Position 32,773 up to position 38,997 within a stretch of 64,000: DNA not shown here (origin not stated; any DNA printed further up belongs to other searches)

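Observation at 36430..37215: Eukaryote-like Sushi/CCP (complement control protein) modules inside the giant protein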

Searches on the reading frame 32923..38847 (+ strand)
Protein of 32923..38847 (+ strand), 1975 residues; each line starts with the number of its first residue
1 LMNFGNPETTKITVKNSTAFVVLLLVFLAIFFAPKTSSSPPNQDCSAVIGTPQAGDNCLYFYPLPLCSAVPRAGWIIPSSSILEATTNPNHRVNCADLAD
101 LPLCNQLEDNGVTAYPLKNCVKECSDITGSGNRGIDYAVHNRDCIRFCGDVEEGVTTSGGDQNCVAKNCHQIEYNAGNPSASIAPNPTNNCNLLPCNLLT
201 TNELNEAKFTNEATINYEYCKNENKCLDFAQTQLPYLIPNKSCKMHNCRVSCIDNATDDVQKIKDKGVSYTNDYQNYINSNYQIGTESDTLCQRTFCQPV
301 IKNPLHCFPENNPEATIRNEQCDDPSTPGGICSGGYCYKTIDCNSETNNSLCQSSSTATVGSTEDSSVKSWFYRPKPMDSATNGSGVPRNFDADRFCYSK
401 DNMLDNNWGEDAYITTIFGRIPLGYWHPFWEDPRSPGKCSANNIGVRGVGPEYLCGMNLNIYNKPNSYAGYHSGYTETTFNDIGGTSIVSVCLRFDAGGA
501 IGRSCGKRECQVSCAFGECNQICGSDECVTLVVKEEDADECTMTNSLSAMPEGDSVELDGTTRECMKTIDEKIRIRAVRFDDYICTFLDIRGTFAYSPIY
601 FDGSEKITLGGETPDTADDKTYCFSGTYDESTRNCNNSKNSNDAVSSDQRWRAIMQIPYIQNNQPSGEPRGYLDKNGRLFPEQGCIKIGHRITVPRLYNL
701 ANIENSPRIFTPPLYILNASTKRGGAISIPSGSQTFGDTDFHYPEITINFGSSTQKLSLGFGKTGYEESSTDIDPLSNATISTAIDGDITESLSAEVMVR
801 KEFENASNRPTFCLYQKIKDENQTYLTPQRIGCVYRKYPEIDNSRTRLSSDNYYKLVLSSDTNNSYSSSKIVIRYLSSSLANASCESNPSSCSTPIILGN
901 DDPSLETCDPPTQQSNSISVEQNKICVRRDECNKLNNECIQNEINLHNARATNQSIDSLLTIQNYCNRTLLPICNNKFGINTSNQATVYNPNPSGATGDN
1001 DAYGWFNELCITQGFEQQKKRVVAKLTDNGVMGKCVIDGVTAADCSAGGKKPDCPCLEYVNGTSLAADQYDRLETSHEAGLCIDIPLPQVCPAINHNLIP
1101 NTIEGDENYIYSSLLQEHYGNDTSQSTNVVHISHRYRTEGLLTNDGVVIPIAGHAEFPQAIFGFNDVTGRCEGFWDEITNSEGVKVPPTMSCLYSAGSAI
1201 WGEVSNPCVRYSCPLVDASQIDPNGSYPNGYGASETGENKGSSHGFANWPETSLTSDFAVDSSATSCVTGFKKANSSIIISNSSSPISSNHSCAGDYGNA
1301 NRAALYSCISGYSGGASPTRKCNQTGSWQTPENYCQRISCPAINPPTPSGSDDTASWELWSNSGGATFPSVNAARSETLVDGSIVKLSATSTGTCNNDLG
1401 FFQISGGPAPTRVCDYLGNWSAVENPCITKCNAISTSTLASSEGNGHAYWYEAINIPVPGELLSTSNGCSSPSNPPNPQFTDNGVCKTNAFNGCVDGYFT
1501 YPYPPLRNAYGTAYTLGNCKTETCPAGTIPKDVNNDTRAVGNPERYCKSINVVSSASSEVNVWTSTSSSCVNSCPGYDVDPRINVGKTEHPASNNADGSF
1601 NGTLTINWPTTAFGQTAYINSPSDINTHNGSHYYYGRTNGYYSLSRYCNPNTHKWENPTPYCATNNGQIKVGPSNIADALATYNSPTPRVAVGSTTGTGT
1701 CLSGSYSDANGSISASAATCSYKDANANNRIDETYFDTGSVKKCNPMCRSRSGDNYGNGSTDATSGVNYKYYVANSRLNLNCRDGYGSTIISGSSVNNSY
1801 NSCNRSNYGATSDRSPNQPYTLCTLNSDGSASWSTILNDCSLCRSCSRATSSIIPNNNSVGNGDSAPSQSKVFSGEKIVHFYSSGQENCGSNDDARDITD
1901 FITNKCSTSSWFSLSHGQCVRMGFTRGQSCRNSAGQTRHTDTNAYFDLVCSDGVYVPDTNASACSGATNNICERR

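Call 4: search_protein_families(library=pfam, proteins=[window:32923-38847:+], max_evalue=10)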
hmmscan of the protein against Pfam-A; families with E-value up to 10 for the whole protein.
window:32923-38847:+ (1975 aa): 1 family
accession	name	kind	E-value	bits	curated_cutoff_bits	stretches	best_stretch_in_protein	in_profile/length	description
PF02793.27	HRM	-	0.035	14.9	26.2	1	1606-1660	12-56/66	Hormone receptor domain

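Call 5: search_protein_families(library=ncbifam, proteins=[window:32923-38847:+], max_evalue=1)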
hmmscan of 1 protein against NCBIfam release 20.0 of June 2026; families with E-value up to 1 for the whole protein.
window:32923-38847:+ (1975 aa): 0 families

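Call 10: find_homologous_proteins(query=window:32923-38847:+, max_evalue=0.001)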
Query window:32923-38847:+ (1975 aa): 124 proteins with E <= 0.001 among 8000 candidates; the best 120 are listed.
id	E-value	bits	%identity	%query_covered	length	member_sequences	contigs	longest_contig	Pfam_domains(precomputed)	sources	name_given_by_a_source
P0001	0.0e+0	4631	100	100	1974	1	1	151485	-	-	-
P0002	0.0e+0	3130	68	99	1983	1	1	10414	-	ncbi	-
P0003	0.0e+0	2142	54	93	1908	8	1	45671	-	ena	-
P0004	0.0e+0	2103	53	94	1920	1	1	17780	-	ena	-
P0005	0.0e+0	2084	53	94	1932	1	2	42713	-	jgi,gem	-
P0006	0.0e+0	2080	53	93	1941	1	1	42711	-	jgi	-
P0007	0.0e+0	2068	54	93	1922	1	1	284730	-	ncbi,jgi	jgi:hypothetical protein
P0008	0.0e+0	2067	52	93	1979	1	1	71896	-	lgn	-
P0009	0.0e+0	2062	53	93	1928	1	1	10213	-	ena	-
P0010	0.0e+0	2062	53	93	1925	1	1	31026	-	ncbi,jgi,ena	jgi:hypothetical protein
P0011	0.0e+0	2036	53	93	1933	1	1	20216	-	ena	-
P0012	0.0e+0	2034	52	94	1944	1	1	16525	-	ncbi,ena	-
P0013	0.0e+0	2017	52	94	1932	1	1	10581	-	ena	-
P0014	0.0e+0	1969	51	94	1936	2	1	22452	-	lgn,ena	-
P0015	0.0e+0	1915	49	94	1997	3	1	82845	-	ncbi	-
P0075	2.3e-288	979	37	85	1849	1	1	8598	PF25599.3,PF00084.27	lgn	-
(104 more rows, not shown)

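Call 14: find_related_loci(query=A1, collection=genome_contigs, flank=6000)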
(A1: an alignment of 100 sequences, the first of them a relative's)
Query A1 (1974 aa) in genome_contigs; peptide patterns used: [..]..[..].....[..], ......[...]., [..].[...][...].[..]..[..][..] (x = any residue, [..] = any of these).
89 stretches matched a pattern; 61 encode a relative of the query (tblastn E <= 1e-3); 56 distinct loci.
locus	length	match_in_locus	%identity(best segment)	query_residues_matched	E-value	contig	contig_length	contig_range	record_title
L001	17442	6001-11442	54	1-1846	0e+0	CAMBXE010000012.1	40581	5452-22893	MAG: Rhizobium sp. Q54 isolate LH-05nov19-11 genome assembly, contig: LH-05nov19-C1664, whole genome shotgun sequence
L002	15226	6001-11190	45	43-1851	0e+0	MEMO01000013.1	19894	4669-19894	MAG: Alphaproteobacteria bacterium RIFCSPLOWO2_01_FULL_40_26 rifcsplowo2_01_scaffold_20697, whole genome shotgun sequenc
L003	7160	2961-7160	53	1-1404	0e+0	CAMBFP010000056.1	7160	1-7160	MAG: Rhizobium sp. Q54 isolate TrE-25oct19-106 genome assembly, contig: TrE-25oct19-C16992, whole genome shotgun sequenc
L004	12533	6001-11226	42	1-1735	0e+0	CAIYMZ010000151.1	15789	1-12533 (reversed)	MAG: uncultured Alphaproteobacteria bacterium isolate Loclat_bin-14143 genome assembly, contig: bin-14143:151/175, whole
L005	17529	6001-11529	40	1-1850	0e+0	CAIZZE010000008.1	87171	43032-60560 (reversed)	MAG: uncultured Alphaproteobacteria bacterium isolate Loc080925-4-5m_bin-0125 genome assembly, contig: bin-0125:08/83, w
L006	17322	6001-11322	45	1-1866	0e+0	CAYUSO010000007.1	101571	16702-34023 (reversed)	MAG TPA_asm: uncultured Rhizobium sp. isolate SRP257259_co1_339 genome assembly, contig: NODE_170_length_101571_cov_9.76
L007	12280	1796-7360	52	1-1856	0e+0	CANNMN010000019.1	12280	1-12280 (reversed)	MAG: Rickettsiales bacterium isolate ZH-Jul18-39 genome assembly, contig: ZH-Jul18-39.fna-C19, whole genome shotgun sequ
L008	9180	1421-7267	35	1-1846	0e+0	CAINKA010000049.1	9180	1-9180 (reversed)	MAG: uncultured Alphaproteobacteria bacterium isolate LJ-5-9m_bin-1355 genome assembly, contig: bin-1355:049/168, whole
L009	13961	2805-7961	36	13-1817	0e+0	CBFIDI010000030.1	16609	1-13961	MAG: Rickettsiales bacterium isolate Co_bin_67_permissive genome assembly, contig: Co_bin_67_permissive_c32, whole genom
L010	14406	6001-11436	39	1-1880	0e+0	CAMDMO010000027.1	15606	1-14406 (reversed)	MAG: Rickettsia typhi isolate MoE-23oct19-109 genome assembly, contig: MoE-23oct19-C4831, whole genome shotgun sequence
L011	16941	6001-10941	36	13-1741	0e+0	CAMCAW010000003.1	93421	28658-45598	MAG: Rickettsia typhi isolate ZE-13nov19-301 genome assembly, contig: ZE-13nov19-C137, whole genome shotgun sequence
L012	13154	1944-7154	38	1-1746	0e+0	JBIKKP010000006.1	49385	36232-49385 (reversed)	MAG: Rickettsiales bacterium isolate ME2014-08-03_3300034122_group5_bin53 Rohwer_bin1992_scaffold_101_c1, whole genome s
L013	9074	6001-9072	50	1-1019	0e+0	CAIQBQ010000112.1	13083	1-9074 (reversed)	MAG: uncultured Alphaproteobacteria bacterium isolate KTt_bin-0923 genome assembly, contig: bin-0923:112/160, whole geno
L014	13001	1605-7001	36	42-1849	0e+0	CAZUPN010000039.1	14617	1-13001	MAG TPA_asm: uncultured Rhizobiaceae bacterium isolate SRP219642_co4_49 genome assembly, contig: NODE_6892_length_14617_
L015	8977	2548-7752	35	12-1743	0e+0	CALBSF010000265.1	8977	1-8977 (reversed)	MAG TPA_asm: uncultured Rickettsiales bacterium isolate SRR6231156_bin.78_CONCOCT_v1.1_MAG genome assembly, contig: ERZ6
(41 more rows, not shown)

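Call 39: search_solved_structures(query=A1, max_evalue=1, show_alignments=3)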
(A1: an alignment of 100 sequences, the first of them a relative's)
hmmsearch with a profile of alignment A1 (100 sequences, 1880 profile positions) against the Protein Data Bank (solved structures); distinct sequences matched with E-value up to 1: 0.
